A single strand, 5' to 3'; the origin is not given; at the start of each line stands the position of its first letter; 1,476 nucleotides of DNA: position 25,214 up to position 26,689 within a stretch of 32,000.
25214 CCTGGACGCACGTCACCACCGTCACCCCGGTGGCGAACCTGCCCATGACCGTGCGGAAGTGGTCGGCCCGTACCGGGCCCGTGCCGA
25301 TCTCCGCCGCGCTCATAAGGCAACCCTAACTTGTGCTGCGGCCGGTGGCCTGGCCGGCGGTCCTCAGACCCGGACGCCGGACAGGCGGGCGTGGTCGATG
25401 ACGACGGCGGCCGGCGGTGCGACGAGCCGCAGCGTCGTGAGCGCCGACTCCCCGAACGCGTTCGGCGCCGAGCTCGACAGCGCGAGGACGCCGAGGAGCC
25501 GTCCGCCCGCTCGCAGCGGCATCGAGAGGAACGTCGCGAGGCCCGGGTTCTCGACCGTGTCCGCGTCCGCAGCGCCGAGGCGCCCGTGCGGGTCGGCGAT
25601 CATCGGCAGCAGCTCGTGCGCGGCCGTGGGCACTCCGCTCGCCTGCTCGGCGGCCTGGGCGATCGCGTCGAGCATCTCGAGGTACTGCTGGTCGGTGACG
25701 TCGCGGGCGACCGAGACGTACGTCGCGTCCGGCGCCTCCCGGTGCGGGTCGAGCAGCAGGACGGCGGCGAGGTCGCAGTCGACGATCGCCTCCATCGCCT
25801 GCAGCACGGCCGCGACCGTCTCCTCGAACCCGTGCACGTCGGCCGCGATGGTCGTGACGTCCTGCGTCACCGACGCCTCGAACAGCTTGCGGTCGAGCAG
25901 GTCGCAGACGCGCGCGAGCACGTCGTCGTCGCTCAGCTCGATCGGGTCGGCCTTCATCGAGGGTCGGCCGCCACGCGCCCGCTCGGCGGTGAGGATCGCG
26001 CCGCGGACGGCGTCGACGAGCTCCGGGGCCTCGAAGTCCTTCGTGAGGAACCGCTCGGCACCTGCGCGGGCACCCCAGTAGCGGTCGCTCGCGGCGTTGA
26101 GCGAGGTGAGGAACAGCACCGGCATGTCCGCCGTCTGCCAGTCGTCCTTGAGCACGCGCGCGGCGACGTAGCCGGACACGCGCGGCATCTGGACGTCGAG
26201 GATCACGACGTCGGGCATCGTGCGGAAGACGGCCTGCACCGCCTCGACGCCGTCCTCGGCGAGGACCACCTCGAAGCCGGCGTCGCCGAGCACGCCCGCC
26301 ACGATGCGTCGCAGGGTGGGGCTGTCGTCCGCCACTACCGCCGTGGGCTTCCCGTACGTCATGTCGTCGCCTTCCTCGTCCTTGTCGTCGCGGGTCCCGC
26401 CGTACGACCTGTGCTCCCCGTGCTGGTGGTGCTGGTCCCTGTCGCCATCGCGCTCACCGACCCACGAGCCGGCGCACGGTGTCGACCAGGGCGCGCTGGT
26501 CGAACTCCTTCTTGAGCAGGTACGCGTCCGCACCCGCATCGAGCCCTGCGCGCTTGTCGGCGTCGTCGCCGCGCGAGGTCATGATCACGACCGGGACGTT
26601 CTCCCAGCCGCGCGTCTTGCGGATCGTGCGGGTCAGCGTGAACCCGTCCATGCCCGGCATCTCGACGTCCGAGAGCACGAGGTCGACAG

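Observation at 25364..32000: Orphan Che-like signalling operon: FtsH-like protease, 4-TM protein, CheW, 6-TM MCP, CheA-CheW-REC hybrid and REC-GAF, with no adaptation or motility genes in view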

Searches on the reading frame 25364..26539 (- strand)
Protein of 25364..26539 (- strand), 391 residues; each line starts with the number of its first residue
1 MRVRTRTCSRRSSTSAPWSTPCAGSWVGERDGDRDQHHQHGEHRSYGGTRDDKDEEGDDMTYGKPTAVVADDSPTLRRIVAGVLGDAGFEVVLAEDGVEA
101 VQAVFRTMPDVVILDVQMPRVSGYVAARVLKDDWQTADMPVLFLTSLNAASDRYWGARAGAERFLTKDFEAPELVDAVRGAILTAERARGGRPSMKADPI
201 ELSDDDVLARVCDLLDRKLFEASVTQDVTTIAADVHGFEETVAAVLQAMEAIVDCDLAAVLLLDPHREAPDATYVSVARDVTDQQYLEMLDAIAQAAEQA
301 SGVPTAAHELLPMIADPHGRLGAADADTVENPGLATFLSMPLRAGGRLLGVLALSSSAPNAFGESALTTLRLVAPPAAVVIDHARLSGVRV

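Call 3: search_protein_families(library=pfam, proteins=[window:25364-26539:-], max_evalue=0.01)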
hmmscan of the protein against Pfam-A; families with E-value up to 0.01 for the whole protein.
window:25364-26539:- (391 aa): 4 families
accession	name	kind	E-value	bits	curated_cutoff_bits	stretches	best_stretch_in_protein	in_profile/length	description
PF00072.30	Response_reg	-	3.1e-22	79.3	30.2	1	68-179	2-111/111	Response regulator receiver domain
PF13185.12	GAF_2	-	9.7e-13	48.9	28.6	1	237-382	3-136/136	GAF domain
PF01590.32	GAF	-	1.1e-12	49.1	22.4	1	239-380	3-132/133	GAF domain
PF13492.12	GAF_3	-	1.2e-06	29.4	27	1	239-383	3-129/129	GAF domain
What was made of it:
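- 25364..26362 (-): REC-helix-GAF response regulator of 332 aa from ATG 26362. It is the putative pathway output and has no further domain. Pfam REC 3e-22 and GAF 1e-12 (call 3).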

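Call 19: find_homologous_proteins(query=window:25367-26362:-, max_evalue=1e-10)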
Query seq(332 aa) (332 aa): 1090 proteins with E <= 1e-10 among 8000 candidates; the best 120 are listed.
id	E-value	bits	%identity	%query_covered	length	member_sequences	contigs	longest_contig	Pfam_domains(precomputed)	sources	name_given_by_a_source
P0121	8.8e-193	658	93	100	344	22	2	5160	PF13185.13,PF01590.33,PF13492.13,PF00072.31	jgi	-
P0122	1.5e-176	604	86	100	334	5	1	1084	PF13185.13,PF01590.33,PF13492.13,PF00072.31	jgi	jgi:CheY-like chemotaxis protein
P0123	4.6e-175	600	85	100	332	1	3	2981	PF13185.13,PF01590.33,PF13492.13,PF00072.31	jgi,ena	-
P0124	7.3e-169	579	83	100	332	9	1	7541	PF13185.13,PF01590.33,PF13492.13,PF00072.31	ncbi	-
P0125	4.1e-167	573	82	100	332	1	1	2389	PF13185.13,PF01590.33,PF13492.13,PF00072.31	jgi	jgi:CheY-like chemotaxis protein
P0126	7.9e-167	572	82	100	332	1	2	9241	PF13185.13,PF01590.33,PF13492.13,PF00072.31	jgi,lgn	jgi:CheY-like chemotaxis protein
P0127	8.0e-167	572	82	100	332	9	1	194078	PF13185.13,PF01590.33,PF13492.13,PF00072.31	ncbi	ncbi:MAG: response regulator [Candidatus Nanopelagicales bacterium]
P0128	1.7e-166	571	81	100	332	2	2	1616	PF13185.13,PF01590.33,PF13492.13,PF00072.31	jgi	jgi:CheY-like chemotaxis protein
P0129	2.8e-166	571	81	100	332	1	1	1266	PF13185.13,PF01590.33,PF13492.13,PF00072.31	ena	-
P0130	1.2e-165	569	82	100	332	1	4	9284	PF13185.13,PF01590.33,PF00072.31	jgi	jgi:CheY-like chemotaxis protein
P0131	1.4e-163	562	81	100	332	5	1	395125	PF13185.13,PF01590.33,PF13492.13,PF00072.31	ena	-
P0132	2.5e-163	561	81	100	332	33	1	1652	PF13185.13,PF01590.33,PF00072.31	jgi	-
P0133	3.2e-162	557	80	100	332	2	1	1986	PF13185.13,PF01590.33,PF13492.13,PF00072.31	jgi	jgi:CheY-like chemotaxis protein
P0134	3.9e-161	554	79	100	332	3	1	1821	PF13185.13,PF01590.33,PF13492.13,PF00072.31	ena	-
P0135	4.7e-161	553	79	100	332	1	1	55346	PF13185.13,PF01590.33,PF13492.13,PF00072.31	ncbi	-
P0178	2.9e-122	426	65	98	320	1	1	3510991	PF13185.13,PF01590.33,PF13492.13,PF00072.31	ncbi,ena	-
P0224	1.9e-119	417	65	98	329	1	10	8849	PF13185.13,PF01590.33,PF00072.31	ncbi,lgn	ncbi:MAG: response regulator [Motilibacteraceae bacterium]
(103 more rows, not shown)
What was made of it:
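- Some hits come from Motilibacteraceae MAGs (call 19). JGI labels some REC-GAF homologues 'PilH' (call 19).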

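Call 20: find_encoding_contigs(protein=P0178, flank=10000, max_places=2)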
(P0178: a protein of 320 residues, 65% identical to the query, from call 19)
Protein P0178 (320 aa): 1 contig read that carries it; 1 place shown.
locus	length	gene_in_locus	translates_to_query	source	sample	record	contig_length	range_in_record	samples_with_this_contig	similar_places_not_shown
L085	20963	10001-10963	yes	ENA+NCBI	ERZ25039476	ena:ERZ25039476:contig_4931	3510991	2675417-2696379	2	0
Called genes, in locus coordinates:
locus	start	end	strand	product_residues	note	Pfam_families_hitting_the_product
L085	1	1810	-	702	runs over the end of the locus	PF00930:DPPIV_N, PF02129:Peptidase_S15, PF00561:Abhydrolase_1 (faint), PF00326:Peptidase_S9, PF12146:Hydrolase_4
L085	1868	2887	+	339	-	PF02585:PIG-L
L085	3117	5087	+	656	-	PF00004:AAA, PF17862:AAA_lid_3, PF01434:Peptidase_M41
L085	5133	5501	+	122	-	PF19608:DUF6113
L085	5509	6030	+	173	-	PF01584:CheW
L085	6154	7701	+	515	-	PF00015:MCPsignal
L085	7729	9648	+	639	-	PF01627:Hpt, PF02518:HATPase_c, PF01584:CheW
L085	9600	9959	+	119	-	PF00072:Response_reg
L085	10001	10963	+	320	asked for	PF00072:Response_reg, PF01590:GAF, PF13185:GAF_2, PF13492:GAF_3 (faint)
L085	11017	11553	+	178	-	PF01613:Flavin_Reduct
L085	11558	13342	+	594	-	PF12229:PG_binding_4, PF04294:VanW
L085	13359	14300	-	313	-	PF24553:Rv0428c_C, PF00583:Acetyltransf_1, PF13508:Acetyltransf_7 (weak), PF13673:Acetyltransf_10 (weak)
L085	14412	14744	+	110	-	PF12838:Fer4_7 (weak), PF13484:Fer4_16 (faint), PF00037:Fer4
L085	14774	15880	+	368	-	PF00155:Aminotran_1_2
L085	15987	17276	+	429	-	PF00413:Peptidase_M10 (weak)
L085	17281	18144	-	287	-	PF26571:VldE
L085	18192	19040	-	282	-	PF26571:VldE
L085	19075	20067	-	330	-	PF14789:THDPS_M, PF14602:Hexapep_2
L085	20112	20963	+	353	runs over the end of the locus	PF04389:Peptidase_M28, PF01546:Peptidase_M20, PF07687:M20_dimer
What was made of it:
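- In L085 CheA is split from its receiver (call 20).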

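Call 21: find_encoding_contigs(protein=P0224, flank=10000, max_places=2)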
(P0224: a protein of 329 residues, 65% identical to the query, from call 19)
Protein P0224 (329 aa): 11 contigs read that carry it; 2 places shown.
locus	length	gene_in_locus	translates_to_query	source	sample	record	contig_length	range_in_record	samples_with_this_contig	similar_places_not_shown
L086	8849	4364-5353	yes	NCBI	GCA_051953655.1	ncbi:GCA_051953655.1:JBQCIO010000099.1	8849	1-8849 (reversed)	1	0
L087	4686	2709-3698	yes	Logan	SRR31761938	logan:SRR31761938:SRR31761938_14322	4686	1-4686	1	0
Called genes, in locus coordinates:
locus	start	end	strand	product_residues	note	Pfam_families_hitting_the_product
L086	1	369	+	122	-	PF01584:CheW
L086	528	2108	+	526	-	PF00015:MCPsignal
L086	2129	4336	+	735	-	PF01627:Hpt, PF02518:HATPase_c, PF01584:CheW, PF00072:Response_reg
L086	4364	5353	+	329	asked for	PF00072:Response_reg, PF01590:GAF, PF13185:GAF_2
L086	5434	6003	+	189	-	PF01613:Flavin_Reduct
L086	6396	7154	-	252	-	PF13369:Transglut_core2, PF13371:TPR_9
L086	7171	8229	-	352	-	PF24551:Rv0428c_N (weak), PF24553:Rv0428c_C, PF00583:Acetyltransf_1, PF13508:Acetyltransf_7, PF08445:FR47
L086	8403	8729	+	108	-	PF12838:Fer4_7 (weak), PF13484:Fer4_16 (faint), PF00037:Fer4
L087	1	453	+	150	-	?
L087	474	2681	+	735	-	PF01627:Hpt, PF02518:HATPase_c, PF01584:CheW, PF00072:Response_reg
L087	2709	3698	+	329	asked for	PF00072:Response_reg, PF01590:GAF, PF13185:GAF_2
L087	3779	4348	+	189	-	PF01613:Flavin_Reduct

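Call 29: search_solved_structures(query=window:25367-26362:-, max_evalue=0.01, show_alignments=0)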
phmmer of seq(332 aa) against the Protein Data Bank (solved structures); distinct sequences matched with E-value up to 0.01: 245 (the best 60 are shown).
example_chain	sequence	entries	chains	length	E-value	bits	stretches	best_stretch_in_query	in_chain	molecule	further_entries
9dvt_R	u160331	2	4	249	1.9e-21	80.2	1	5-128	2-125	DNA-binding dual master transcriptional regulator RpaA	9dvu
3t6k_A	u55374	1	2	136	1.1e-17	67.8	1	7-123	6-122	Response regulator receiver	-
9g85_A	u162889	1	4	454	4.9e-16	62.4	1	9-120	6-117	Response regulator PleD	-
2wb4_A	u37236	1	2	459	5.1e-16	62.4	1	9-120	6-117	DIGUANYLATE CYCLASE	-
9g86_A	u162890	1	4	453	5.3e-16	62.3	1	9-120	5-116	Response regulator PleD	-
1w25_A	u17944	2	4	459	5.5e-16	62.3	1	9-120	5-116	STALKED-CELL DIFFERENTIATION CONTROLLING PROTEIN | RESPONSE REGULATOR PLED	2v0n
1zes_A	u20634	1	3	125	2.8e-15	59.9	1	10-122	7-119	Phosphate regulon transcriptional regulatory protein phoB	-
1b00_A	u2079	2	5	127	2.9e-15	59.9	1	10-122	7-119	PHOSPHATE REGULON TRANSCRIPTIONAL REGULATORY PROTEIN PHOB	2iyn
9ji3_J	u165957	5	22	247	2.7e-14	56.7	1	8-126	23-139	DNA-binding response regulator | Possible two component system response transcriptional positive regulator PhoP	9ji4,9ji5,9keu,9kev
3r0j_A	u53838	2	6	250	2.8e-14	56.7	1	8-126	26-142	POSSIBLE TWO COMPONENT SYSTEM RESPONSE TRANSCRIPTIONAL POSITIVE REGULATOR PHOP | Response regulator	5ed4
1ys6_A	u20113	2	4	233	4.4e-14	56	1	8-150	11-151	Transcriptional regulatory protein prrA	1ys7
4ja2_A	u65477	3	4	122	4.6e-14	56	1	9-120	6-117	Response regulator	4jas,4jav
6azr_B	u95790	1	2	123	6.4e-14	55.5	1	9-120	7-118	Chemotaxis regulator-transmits chemoreceptor signals to flagelllar motor components CheY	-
3f6p_A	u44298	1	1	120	6.5e-14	55.5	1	9-121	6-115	Transcriptional regulatory protein yycF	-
3dge_C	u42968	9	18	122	6.6e-14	55.4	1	9-120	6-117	Response regulator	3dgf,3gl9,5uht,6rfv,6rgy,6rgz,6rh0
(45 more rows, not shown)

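Call 38: predict_structure(alignment_id=A2)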
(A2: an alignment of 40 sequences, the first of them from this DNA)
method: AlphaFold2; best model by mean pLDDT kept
length: 332 residues; sequences in the alignment: 40
mean_pLDDT: 85.7   pTM: 0.61
mean pLDDT of the five models: 85.7, 85.2, 84.0, 83.2, 79.7
residues with pLDDT >= 90: 164; 70-90: 124; 50-70: 40; < 50: 4
segments of 3 or more residues with pLDDT < 50: none
pLDDT, mean of each block of 10 residues (from residue 1): 78 95 97 97 97 93 92 90 82 64 86 93 89 80 94 80 66 70 85 84 83 92 94 95 90 91 87 81 89 90 71 83 76 46
secondary structure, 60 per line:
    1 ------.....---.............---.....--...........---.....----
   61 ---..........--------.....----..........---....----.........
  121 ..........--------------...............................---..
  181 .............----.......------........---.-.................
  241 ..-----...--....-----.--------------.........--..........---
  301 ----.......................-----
elements in order: E7-11 H15-27 E31-35 H38-48 E52-56 H64-73 E82-86 H91-100 E104-107 H112-130 H145-175 H179-193 E198-204 E211-218 H224-242 E253-256 E277-285 E288-297 H305-327
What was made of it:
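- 25364..26362 (-): The AF2 model has pLDDT 85.7, with REC at 7-130, a helix at 145-175 and GAF at 179-327 (call 38).
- On Wsp system: The output is REC-GAF with no GGDEF domain (calls 3, 38).
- Fold: REC, long helix, then GAF with nothing after it (call 38). REC-GAF has no enzymatic or DNA-binding output, so a protein partner is plausible (call 38).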

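Call 41: fold_search(model_id=the predicted structure, library=pdb)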
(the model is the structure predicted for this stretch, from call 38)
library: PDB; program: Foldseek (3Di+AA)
matches with E <= 10: 1714; with E <= 0.001: 604
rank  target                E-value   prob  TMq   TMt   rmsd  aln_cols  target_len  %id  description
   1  6oaq_A                7.5e-14  1.00  0.34  0.38  12.5       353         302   17  Crystal structure of a dual sensor histidine kinase in BeF3- bound state (released 2019-09-18)
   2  6ob8_A                9.0e-14  1.00  0.34  0.37  13.3       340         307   19  Crystal structure of a dual sensor histidine kinase in green light illuminated state (released 2019-09-18)
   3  6oap_A                9.5e-14  1.00  0.35  0.37  12.6       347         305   19  Crystal structure of a dual sensor histidine kinase in the green-light absorbing Pg state (released 2019-09-18)
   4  6oap_B                1.2e-13  1.00  0.35  0.38  13.2       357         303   17  Crystal structure of a dual sensor histidine kinase in the green-light absorbing Pg state (released 2019-09-18)
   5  6oaq_B                2.9e-13  1.00  0.35  0.39  13.1       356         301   17  Crystal structure of a dual sensor histidine kinase in BeF3- bound state (released 2019-09-18)
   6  9dvt_R                9.5e-13  1.00  0.36  0.50   1.4       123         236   36  Cryo-EM structure of RpaA bound to PkaiBC DNA and the CTD of the alpha subunit of RNAP from the cyanobacterium Synecho (released 2025-10-15)
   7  6ob8_B                1.6e-12  1.00  0.35  0.38  13.4       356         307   17  Crystal structure of a dual sensor histidine kinase in green light illuminated state (released 2019-09-18)
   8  9dvt_S                8.9e-12  1.00  0.36  0.51   1.5       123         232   36  Cryo-EM structure of RpaA bound to PkaiBC DNA and the CTD of the alpha subunit of RNAP from the cyanobacterium Synecho (released 2025-10-15)
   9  3bre_B                2.9e-10  1.00  0.37  0.37  22.2       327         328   16  Crystal Structure of P.aeruginosa PA3702 (released 2008-04-01)
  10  8fk2_A                4.9e-10  1.00  0.35  0.94   1.1       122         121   25  The N-terminal VicR from Streptococcus mutans (released 2023-10-25)
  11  3t6k_A                5.5e-10  1.00  0.35  0.94   1.2       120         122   34  Crystal structure of a putative response regulator (Caur_3799) from Chloroflexus aurantiacus J-10-fl at 1.86 A resolut (released 2011-09-07)
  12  3bre_A                6.9e-10  1.00  0.36  0.37  22.8       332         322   14  Crystal Structure of P.aeruginosa PA3702 (released 2008-04-01)
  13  6ww6_B                7.3e-10  1.00  0.35  0.60  11.6       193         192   23  Crystal structure of EutV bound to RNA (released 2021-11-24)
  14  6rh1_C                7.8e-10  1.00  0.35  0.94   1.1       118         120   27  Revisiting pH-gated conformational switch. Complex HK853-RR468 D53A pH 7 (released 2020-02-19)
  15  3gl9_B                8.3e-10  1.00  0.35  0.94   1.1       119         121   28  The structure of a histidine kinase-response regulator complex sheds light into two-component signaling and reveals a  (released 2009-10-27)
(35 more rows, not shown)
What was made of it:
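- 25364..26362 (-): The best fold matches are REC-GAF tandems of a dual-sensor kinase, 6OAQ/6OAP (call 41).
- Closest known: REC-GAF tandem of the cyanobacterial dual-sensor histidine kinase. Same: These are the best fold matches (E about 1e-13, call 41).
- REC-GAF tandems 6OAQ/6OAP are the best fold hits and WspR (3BRE) also matches (call 41).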

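Call 69: search_protein_families(library=ncbifam, proteins=[window:25364-26362:-], max_evalue=0.001)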
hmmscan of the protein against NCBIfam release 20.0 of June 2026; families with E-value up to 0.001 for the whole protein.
window:25364-26362:- (332 aa): 84 families (the best 25 are shown)
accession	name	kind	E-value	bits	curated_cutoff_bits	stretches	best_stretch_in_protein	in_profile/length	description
NF045944.1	ResRegRpaBCyano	equivalog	8.2e-23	81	330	1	9-122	1-111/229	response regulator transcription factor RpaB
NF007135.0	PRK09581.1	equivalog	6.3e-21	74.7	474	1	9-120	6-117/457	PleD family two-component system response regulator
TIGR02154.1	PhoB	equivalog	1.7e-19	70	296.2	1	8-124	5-121/226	phosphate regulon transcriptional regulator PhoB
NF040689.1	MtrAB_MtrA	equivalog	6.6e-17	61.6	300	1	9-128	2-118/219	MtrAB system response regulator MtrA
NF053854.1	RespRegPhoBBctds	equivalog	3.2e-16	59.4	270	1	9-124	2-115/225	two-component system response regulator PhoB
NF040534.1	resp_reg_YycF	equivalog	3.5e-16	59.2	340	1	9-124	4-116/231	response regulator YycF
NF033120.0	vanR_FM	exception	6.3e-16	58.7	460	1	8-121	6-116/231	vancomycin resistance response regulator transcription factor, VanR-F/VanR-M family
NF008296.0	PRK11083.1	equivalog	1.8e-15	57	273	1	7-141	5-136/228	two-component system response regulator CreB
NF007546.0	PRK10161.1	equivalog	2.2e-15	56.8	471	1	9-121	6-118/229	phosphate response regulator transcription factor PhoB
NF007005.1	PRK09468.1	equivalog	2.7e-15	56.4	331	1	9-146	7-142/237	osmolarity response regulator transcription factor OmpR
NF012023.0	PRK15479.1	equivalog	6.1e-15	55.4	337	1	10-123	5-115/224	transcriptional regulator TctD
NF041866.1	EpsW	equivalog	6.2e-15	54.9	200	1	6-123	6-125/131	exopolysaccharide biosynthesis response regulator EpsW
NF041367.1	CheY_Halo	equivalog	8.7e-15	55.1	200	1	9-120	2-111/114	chemotaxis protein CheY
TIGR01387.1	cztR_silR_copR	subfamily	1.2e-14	54.5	279.2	1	9-127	3-118/218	heavy metal response regulator transcription factor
NF041733.1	resp_reg_CseB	equivalog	2.3e-14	53.4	350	1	10-131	5-123/228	two-component system response regulator CseB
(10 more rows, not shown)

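Call 83: search_protein_families(library=padloc, proteins=[window:25364-26362:-], max_evalue=0.001)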
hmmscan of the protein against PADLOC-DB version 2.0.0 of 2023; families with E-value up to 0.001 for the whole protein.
window:25364-26362:- (332 aa): 0 families
